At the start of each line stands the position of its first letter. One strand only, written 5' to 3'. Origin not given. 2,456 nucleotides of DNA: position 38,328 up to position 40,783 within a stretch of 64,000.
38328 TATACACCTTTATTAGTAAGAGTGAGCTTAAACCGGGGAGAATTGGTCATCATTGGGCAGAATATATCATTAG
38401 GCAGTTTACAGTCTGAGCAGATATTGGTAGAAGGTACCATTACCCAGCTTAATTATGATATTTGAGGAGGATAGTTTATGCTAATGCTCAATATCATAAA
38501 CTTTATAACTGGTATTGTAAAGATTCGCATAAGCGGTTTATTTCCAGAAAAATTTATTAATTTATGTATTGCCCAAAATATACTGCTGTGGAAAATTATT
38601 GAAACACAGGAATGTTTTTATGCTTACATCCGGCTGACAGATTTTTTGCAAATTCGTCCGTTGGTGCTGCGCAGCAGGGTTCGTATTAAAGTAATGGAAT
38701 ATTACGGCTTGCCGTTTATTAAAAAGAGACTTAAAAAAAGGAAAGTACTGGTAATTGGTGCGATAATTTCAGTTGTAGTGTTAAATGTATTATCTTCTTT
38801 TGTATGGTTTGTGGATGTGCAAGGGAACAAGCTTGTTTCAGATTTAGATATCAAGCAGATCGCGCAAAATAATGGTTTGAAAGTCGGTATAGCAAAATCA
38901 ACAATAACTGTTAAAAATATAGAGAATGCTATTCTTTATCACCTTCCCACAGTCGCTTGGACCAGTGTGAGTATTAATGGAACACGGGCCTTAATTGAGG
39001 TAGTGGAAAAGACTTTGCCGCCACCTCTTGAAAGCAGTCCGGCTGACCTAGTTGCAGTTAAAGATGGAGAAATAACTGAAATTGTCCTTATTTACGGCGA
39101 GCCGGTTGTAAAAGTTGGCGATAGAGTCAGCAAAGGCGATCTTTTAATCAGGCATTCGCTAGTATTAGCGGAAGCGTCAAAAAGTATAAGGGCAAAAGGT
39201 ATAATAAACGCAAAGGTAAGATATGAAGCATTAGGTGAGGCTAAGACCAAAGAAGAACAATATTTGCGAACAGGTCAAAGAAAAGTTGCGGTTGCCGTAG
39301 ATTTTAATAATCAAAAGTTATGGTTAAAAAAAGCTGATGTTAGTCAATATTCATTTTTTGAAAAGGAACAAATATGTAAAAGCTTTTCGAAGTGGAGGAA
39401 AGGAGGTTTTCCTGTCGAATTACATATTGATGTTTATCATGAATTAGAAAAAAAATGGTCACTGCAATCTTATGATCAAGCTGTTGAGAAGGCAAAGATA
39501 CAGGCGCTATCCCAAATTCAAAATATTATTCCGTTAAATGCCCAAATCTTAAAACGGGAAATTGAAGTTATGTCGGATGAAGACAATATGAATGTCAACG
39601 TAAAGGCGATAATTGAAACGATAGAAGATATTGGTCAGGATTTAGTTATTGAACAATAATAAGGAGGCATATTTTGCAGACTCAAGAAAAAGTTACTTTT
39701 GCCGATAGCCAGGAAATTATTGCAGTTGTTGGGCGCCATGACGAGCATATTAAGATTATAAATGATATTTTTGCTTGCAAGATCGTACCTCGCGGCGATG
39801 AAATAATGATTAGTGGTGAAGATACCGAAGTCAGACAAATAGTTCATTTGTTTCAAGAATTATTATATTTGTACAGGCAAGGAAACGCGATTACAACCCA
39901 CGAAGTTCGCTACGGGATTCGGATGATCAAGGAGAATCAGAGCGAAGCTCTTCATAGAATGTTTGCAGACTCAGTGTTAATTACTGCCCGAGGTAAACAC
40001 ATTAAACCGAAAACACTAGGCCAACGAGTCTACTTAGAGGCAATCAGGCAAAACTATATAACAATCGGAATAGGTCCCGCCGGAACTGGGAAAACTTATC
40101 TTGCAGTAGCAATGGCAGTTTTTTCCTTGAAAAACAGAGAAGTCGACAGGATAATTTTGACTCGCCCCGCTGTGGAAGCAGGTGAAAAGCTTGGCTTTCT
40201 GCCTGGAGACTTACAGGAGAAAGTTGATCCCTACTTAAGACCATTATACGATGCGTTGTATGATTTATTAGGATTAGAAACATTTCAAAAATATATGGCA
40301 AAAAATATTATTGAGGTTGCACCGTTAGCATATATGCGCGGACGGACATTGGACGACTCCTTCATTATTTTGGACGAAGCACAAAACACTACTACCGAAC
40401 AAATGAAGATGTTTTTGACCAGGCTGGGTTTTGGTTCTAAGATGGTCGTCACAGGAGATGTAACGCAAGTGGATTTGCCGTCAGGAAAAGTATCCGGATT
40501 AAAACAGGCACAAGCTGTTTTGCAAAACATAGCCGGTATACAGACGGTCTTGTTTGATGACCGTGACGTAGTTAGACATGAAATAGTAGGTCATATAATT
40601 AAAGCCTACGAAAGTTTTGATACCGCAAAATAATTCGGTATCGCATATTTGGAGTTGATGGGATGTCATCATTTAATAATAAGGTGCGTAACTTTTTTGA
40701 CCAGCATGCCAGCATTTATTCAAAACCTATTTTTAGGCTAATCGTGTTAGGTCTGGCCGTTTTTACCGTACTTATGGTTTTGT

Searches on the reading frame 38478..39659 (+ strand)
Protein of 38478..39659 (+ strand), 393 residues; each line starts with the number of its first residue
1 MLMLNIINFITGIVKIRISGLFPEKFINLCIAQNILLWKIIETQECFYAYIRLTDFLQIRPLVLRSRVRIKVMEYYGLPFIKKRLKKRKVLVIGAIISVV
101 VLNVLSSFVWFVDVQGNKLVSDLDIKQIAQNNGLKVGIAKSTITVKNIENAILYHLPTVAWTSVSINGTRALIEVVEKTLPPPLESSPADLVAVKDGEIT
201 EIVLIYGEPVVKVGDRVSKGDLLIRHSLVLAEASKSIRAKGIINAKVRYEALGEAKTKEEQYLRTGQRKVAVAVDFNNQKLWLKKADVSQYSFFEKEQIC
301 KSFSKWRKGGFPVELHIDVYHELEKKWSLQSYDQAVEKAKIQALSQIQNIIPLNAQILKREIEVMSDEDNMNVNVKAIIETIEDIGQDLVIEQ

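Call 3: search_protein_families(library=pfam, proteins=[window:38478-39659:+], max_evalue=0.01)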
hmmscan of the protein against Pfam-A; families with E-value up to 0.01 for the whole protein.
window:38478-39659:+ (393 aa): 1 family
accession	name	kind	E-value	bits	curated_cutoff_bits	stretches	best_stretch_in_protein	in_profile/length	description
PF06898.16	YqfD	-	1.6e-103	347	25.2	1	8-385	1-379/379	Putative stage IV sporulation protein YqfD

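Call 53: find_homologous_proteins(query=window:38478-39659:+)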
Query window:38478-39659:+ (393 aa): 163 proteins with E <= 0.001 among 5972 candidates; the best 120 are listed.
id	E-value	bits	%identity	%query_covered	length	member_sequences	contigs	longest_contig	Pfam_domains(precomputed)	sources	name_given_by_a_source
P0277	5.4e-249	843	100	100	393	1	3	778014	PF06898.17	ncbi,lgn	-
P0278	2.3e-107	377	46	100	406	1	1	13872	PF06898.17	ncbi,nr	ncbi:MAG: sporulation protein YqfD [Negativicutes bacterium]|nr:sporulation protein YqfD [Negativicu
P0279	5.3e-104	366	47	98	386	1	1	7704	PF06898.17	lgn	-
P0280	2.0e-103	364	44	100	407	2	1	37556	PF06898.17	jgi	-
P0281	3.4e-101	357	46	97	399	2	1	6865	PF06898.17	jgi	jgi:similar to stage IV sporulation protein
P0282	3.4e-99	350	46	98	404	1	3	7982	PF06898.17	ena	-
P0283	3.9e-99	350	45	98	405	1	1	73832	PF06898.17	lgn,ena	-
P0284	1.5e-98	348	41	100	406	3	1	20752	PF06898.17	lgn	-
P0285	1.8e-98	348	45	98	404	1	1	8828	PF06898.17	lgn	-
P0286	4.2e-98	347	45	99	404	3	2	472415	PF06898.17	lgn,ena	-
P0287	5.9e-98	346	44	99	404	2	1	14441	PF06898.17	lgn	-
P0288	1.1e-97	345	45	100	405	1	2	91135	PF06898.17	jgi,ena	-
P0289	2.8e-97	344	44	99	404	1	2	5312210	PF06898.17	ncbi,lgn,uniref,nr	ncbi:sporulation protein YqfD [Sporomusa malonica]|uniref:Similar to stage IV sporulation protein n=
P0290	3.7e-97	344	43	99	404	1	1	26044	PF06898.17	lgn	-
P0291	3.9e-97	344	44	100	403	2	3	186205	PF06898.17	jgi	-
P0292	7.0e-97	343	45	99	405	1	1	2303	PF06898.17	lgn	-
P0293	2.9e-96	341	45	100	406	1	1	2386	PF06898.17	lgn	-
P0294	3.0e-96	341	44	99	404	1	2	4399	PF06898.17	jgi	jgi:similar to stage IV sporulation protein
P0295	3.2e-96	341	46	98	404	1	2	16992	PF06898.17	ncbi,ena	-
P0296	5.9e-96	340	44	98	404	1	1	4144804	PF06898.17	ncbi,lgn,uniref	ncbi:hypothetical protein SCACP_20800 [Sporomusa carbonis]|uniref:sporulation protein YqfD n=1 Tax=S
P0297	9.1e-96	339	44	98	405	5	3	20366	PF06898.17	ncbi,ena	-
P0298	2.1e-95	338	43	99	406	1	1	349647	PF06898.17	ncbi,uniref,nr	ncbi:hypothetical protein P22_0220 [Propionispora sp. 2/2-37]|uniref:sporulation protein YqfD n=1 Ta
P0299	3.9e-95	337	43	99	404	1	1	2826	PF06898.17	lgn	-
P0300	1.7e-94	335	44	98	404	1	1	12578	PF06898.17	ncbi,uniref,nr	ncbi:sporulation protein YqfD [Sporomusa sp.]|uniref:sporulation protein YqfD n=1 Tax=Sporomusa sp. 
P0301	8.5e-94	333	43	98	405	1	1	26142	PF06898.17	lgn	-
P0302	1.2e-93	332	43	100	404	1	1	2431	PF06898.17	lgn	-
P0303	1.3e-93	332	46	100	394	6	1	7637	PF06898.17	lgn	-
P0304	1.8e-93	332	43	98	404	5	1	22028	PF06898.17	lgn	-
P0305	2.4e-93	331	44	98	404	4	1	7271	PF06898.17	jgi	jgi:similar to stage IV sporulation protein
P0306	3.0e-93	331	41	99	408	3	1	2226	PF06898.17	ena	-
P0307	3.9e-93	330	42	100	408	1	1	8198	PF06898.17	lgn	-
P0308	4.6e-93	330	46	98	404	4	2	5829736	PF06898.17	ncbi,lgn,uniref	ncbi:hypothetical protein SRRS_27620 [Sporomusa rhizae]|uniref:sporulation protein YqfD n=1 Tax=Spor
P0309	2.7e-92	328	43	100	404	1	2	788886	PF06898.17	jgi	jgi:similar to stage IV sporulation protein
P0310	6.3e-92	326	44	98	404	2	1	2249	PF06898.17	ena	-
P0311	1.2e-91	326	42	100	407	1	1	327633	PF06898.17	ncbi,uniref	ncbi:sporulation protein YqfD [Dendrosporobacter sp. 1207_IL3150]|uniref:sporulation protein YqfD n=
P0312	2.5e-91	325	43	100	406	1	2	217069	PF06898.17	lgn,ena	-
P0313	3.4e-91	324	43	98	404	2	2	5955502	PF06898.17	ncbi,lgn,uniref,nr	ncbi:sporulation protein YqfD [Sporomusa acidovorans]|uniref:Stage IV sporulation protein YqfD n=1 T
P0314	3.7e-91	324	43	99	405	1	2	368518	PF06898.17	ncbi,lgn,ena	-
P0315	3.9e-91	324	43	100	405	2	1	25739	PF06898.17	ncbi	-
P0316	4.5e-91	324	41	97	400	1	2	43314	PF06898.17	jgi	jgi:similar to stage IV sporulation protein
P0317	1.5e-90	322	43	100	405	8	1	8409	PF06898.17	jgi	-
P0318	1.5e-90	322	44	99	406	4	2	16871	PF06898.17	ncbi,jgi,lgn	jgi:similar to stage IV sporulation protein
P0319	2.5e-90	321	41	99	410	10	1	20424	PF06898.17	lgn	-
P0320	2.7e-90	321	44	98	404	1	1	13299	PF06898.17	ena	-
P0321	2.9e-90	321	43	99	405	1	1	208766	PF06898.17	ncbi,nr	ncbi:MAG: sporulation protein YqfD [Sporomusaceae bacterium]|nr:sporulation protein YqfD [Sporomusac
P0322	5.8e-90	320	43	99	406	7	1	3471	PF06898.17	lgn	-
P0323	1.9e-89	318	42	99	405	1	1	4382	PF06898.17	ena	-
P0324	3.2e-89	318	44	98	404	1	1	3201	PF06898.17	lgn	-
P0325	3.8e-89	317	44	98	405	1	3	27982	PF06898.17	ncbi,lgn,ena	-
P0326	1.2e-88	316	42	100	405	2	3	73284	PF06898.17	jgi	jgi:similar to stage IV sporulation protein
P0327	4.7e-88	314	42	98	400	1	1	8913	PF06898.17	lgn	-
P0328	1.5e-87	312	42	99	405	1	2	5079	PF06898.17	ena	-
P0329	2.0e-87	312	41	99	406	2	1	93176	PF06898.17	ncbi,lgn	-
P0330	2.9e-87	311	43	100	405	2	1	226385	PF06898.17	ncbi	-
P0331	3.0e-87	311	42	94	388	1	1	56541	PF06898.17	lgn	-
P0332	4.1e-87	311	41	100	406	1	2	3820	PF06898.17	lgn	-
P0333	4.1e-87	311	41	100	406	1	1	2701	PF06898.17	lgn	-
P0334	4.3e-86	307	42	100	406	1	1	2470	PF06898.17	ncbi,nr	ncbi:MAG TPA: sporulation protein YqfD [Negativicutes bacterium]|nr:sporulation protein YqfD [Negati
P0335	4.0e-84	301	41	100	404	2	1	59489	PF06898.17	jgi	jgi:similar to stage IV sporulation protein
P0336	7.7e-83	297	39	97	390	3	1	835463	PF06898.17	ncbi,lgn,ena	-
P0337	1.0e-82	296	40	99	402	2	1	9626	PF06898.17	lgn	-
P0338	2.0e-82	295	37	97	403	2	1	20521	PF06898.17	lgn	-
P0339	3.3e-82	295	42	98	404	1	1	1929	PF06898.17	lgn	-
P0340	1.9e-81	292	42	98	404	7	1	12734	PF06898.17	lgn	-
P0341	3.0e-81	291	39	97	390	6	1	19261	PF06898.17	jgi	jgi:similar to stage IV sporulation protein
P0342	9.0e-80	286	40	98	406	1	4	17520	PF06898.17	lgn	-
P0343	8.1e-78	280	39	96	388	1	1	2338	PF06898.17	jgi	jgi:similar to stage IV sporulation protein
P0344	3.6e-62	229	34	98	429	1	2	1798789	PF06898.17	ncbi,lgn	ncbi:sporulation protein YqfD [Desulfotomaculum varum]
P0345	4.9e-57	212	33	98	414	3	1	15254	PF06898.17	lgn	-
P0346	1.7e-56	210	34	96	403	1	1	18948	PF06898.17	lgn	-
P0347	2.7e-56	209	32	98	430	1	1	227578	PF06898.17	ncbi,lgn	-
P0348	1.7e-55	207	33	98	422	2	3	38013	PF06898.17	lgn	-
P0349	5.0e-55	205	33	97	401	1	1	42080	PF06898.17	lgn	-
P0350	5.9e-55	205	35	98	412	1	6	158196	PF06898.17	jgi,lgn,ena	-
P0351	8.0e-55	204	33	99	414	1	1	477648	PF06898.17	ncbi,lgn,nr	ncbi:MAG: sporulation protein YqfD [Firmicutes bacterium]|nr:sporulation protein YqfD [Bacillota bac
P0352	2.9e-54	203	34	98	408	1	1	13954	PF06898.17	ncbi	-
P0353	5.6e-49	185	33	99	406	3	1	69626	PF06898.17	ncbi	ncbi:MAG: sporulation protein YqfD [Bacillota bacterium]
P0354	9.8e-49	184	33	99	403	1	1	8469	PF06898.17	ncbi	-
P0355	2.2e-47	180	32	96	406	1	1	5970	PF06898.17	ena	-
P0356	3.1e-46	176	33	91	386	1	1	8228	PF06898.17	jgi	-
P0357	7.7e-46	175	32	96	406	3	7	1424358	PF06898.17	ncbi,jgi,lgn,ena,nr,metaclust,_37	ncbi:MAG: sporulation protein YqfD [Clostridia bacterium]|jgi:similar to stage IV sporulation protei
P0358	7.4e-45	172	31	96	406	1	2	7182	PF06898.17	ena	-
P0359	4.5e-44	169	31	96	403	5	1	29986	PF06898.17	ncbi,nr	ncbi:MAG: sporulation protein YqfD [Clostridia bacterium]|nr:sporulation protein YqfD [Clostridia ba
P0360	5.6e-43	165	30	92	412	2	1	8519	PF06898.17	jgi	-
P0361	2.3e-42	163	30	96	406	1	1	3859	PF06898.17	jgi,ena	-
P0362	2.1e-41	160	29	96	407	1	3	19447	PF06898.17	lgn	-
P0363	1.5e-40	157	29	86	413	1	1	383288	PF06898.17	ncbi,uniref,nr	ncbi:sporulation protein YqfD [Anaerosporobacter faecicola]|uniref:sporulation protein YqfD n=1 Tax=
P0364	5.9e-40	155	36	73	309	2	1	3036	PF06898.17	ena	-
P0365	2.4e-39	154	31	97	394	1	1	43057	PF06898.17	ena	-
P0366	3.4e-39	153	29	96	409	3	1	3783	PF06898.17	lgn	-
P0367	4.9e-39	152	28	96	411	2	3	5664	PF06898.17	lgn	-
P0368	1.5e-38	151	36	57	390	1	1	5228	PF06898.17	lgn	-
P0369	2.5e-38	150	32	71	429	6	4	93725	PF06898.17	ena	-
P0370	2.7e-38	150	36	57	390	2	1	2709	PF06898.17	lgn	-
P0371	3.6e-38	150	32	72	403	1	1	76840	PF06898.17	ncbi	-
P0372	4.3e-38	149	28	98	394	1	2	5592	PF06898.17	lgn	-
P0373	4.7e-38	149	28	96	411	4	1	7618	PF06898.17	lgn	-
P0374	2.0e-37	147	34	60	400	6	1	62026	PF06898.17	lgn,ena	-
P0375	2.3e-37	147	26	96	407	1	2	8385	PF06898.17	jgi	-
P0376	3.2e-37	147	34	60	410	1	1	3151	PF06898.17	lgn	-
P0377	9.6e-37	145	35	66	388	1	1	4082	PF06898.17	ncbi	-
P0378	1.4e-36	144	35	66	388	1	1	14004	PF06898.17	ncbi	-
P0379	1.7e-36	144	33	60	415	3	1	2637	PF06898.17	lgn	-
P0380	1.8e-36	144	31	57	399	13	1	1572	PF06898.17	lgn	-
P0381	3.4e-36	143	33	62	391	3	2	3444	PF06898.17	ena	-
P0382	6.9e-36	142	24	94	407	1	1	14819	PF06898.17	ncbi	-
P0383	1.0e-35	142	37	57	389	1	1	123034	PF06898.17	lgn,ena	-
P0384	1.1e-35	141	29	70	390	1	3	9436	PF06898.17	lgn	-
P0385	1.4e-35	141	36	57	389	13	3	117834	PF06898.17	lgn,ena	-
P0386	1.4e-35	141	27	96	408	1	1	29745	PF06898.17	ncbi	-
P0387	2.6e-35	140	30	57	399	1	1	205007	PF06898.17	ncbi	-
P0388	3.0e-35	140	29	74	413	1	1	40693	PF06898.17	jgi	jgi:similar to stage IV sporulation protein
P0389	5.2e-35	139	36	57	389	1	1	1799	PF06898.17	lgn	-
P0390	7.0e-35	139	36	57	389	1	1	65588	PF06898.17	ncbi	-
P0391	1.0e-34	138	27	99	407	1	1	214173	PF06898.17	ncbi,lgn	-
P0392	1.1e-34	138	36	57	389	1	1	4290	PF06898.17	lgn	-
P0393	1.1e-34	138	36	57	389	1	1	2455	PF06898.17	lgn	-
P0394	1.2e-34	138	32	62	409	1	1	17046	PF06898.17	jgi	jgi:similar to stage IV sporulation protein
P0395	1.3e-34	138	36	57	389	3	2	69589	PF06898.17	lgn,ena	-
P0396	2.0e-34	137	29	64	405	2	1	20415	PF06898.17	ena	-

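Call 54: find_encoding_contigs(protein=P0344, flank=6000, max_places=1)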
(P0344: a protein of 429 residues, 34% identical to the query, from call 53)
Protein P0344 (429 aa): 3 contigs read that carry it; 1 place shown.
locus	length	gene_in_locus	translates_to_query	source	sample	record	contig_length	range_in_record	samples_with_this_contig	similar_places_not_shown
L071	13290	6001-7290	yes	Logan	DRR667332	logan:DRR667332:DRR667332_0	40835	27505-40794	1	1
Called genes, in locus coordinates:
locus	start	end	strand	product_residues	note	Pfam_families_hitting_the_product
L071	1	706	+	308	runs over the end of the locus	PF06325:PrmA, PF05175:MTS, PF02475:TRM5-TYW2_MTfase, PF12847:Methyltransf_18, PF13649:Methyltransf_25, PF13847:Methyltransf_31, PF08241:Methyltransf_11, PF08242:Methyltransf_12 (weak), +1 more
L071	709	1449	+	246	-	PF20260:PUA_4, PF04452:Methyltrans_RNA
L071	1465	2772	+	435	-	PF00919:UPF0004, PF04055:Radical_SAM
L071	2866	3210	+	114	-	PF11969:DcpS_C, PF01230:HIT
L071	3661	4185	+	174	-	PF24961:NfeD_membrane, PF01957:NfeD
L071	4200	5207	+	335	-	PF12127:FloA, PF02403:Seryl_tRNA_N (faint)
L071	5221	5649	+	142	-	-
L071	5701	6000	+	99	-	PF07873:YabP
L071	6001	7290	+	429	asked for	PF06898:YqfD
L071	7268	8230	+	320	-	PF01695:IstB_IS21 (weak), PF02562:PhoH, PF13245:AAA_19 (weak), PF13604:AAA_30 (faint), PF05707:Zot (faint)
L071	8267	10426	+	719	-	PF07697:7TMR-HDED, PF07698:7TM-7TMR_HD, PF01966:HD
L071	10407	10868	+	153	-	PF02130:YbeY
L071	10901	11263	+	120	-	PF01219:DAGK_prokar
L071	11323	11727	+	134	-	PF00383:dCMP_cyt_deam_1, PF08211:dCMP_cyt_deam_2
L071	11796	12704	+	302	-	PF03193:RsgA_GTPase (weak), PF00350:Dynamin_N (faint), PF01926:MMR_HSR1, PF02421:FeoB_N, PF04548:AIG1 (faint), PF10662:PduV-EutP (faint), PF00009:GTP_EFTU, PF07650:KH_2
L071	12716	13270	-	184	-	PF02441:Flavoprotein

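Call 55: find_encoding_contigs(protein=P0336, flank=6000, max_places=1)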
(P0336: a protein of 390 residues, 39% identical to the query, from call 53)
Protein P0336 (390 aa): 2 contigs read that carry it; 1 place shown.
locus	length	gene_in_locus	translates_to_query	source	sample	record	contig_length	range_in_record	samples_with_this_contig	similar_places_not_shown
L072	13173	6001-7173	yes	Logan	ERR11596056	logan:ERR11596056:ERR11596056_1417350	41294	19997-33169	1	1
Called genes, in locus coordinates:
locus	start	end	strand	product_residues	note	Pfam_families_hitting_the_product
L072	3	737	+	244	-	PF20260:PUA_4, PF04452:Methyltrans_RNA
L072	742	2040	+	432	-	PF00919:UPF0004, PF04055:Radical_SAM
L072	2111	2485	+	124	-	PF11969:DcpS_C, PF01230:HIT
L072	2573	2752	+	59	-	PF01165:Ribosomal_S21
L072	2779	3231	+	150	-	PF09424:YqeY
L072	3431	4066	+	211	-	PF24961:NfeD_membrane, PF01957:NfeD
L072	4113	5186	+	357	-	PF12127:FloA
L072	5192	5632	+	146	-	-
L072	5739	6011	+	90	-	PF07873:YabP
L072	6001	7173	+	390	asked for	PF06898:YqfD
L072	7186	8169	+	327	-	PF02562:PhoH, PF13245:AAA_19, PF13604:AAA_30 (weak)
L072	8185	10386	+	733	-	PF07697:7TMR-HDED, PF07698:7TM-7TMR_HD, PF01966:HD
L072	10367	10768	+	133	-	PF02130:YbeY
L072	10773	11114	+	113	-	PF01219:DAGK_prokar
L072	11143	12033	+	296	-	PF00009:GTP_EFTU, PF00071:Ras (weak), PF01926:MMR_HSR1, PF02421:FeoB_N, PF04548:AIG1, PF10662:PduV-EutP (weak), PF00350:Dynamin_N, PF07650:KH_2, +2 more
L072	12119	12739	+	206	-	PF04367:DUF502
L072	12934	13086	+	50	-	PF14006:YqzL (weak)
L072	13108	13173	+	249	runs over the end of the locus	PF11967:RecO_N, PF02565:RecO_C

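Call 57: search_protein_families(library=pfam, proteins=[L072:5192-5632:+, L071:5221-5649:+], max_evalue=0.05)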
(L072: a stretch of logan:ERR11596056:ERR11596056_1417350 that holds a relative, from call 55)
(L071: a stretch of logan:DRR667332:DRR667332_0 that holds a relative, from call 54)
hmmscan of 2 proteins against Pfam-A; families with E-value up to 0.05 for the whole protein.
L072:5192-5632:+ (146 aa): 0 families

L071:5221-5649:+ (142 aa): 0 families

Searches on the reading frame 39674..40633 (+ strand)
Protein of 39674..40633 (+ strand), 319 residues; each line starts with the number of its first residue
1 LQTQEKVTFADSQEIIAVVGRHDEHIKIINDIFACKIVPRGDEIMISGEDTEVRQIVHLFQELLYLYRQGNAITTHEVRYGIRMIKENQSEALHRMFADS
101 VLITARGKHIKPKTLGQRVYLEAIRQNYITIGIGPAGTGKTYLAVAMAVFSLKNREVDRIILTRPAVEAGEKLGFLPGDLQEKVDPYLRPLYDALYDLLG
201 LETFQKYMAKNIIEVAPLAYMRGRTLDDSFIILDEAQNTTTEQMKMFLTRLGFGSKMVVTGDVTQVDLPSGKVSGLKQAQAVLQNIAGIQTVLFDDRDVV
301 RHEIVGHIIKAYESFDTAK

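Call 3: search_protein_families(library=pfam, proteins=[window:39674-40633:+], max_evalue=0.01)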
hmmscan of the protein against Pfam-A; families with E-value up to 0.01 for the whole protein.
window:39674-40633:+ (319 aa): 5 families
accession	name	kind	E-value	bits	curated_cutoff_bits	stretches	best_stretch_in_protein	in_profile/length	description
PF02562.22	PhoH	-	5.4e-97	323.7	27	1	110-313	2-205/205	PhoH-like protein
PF13245.12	AAA_19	-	7.3e-08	33.1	25.1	1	125-266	9-129/134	AAA domain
PF13604.12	AAA_30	-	1.2e-06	28.8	27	1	116-266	5-128/191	AAA domain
PF01695.23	IstB_IS21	-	0.00038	20.5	24.1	1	120-154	85-119/238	IstB-like ATP binding protein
PF13401.12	AAA_22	-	0.00056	20.7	27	1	126-250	4-107/130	AAA domain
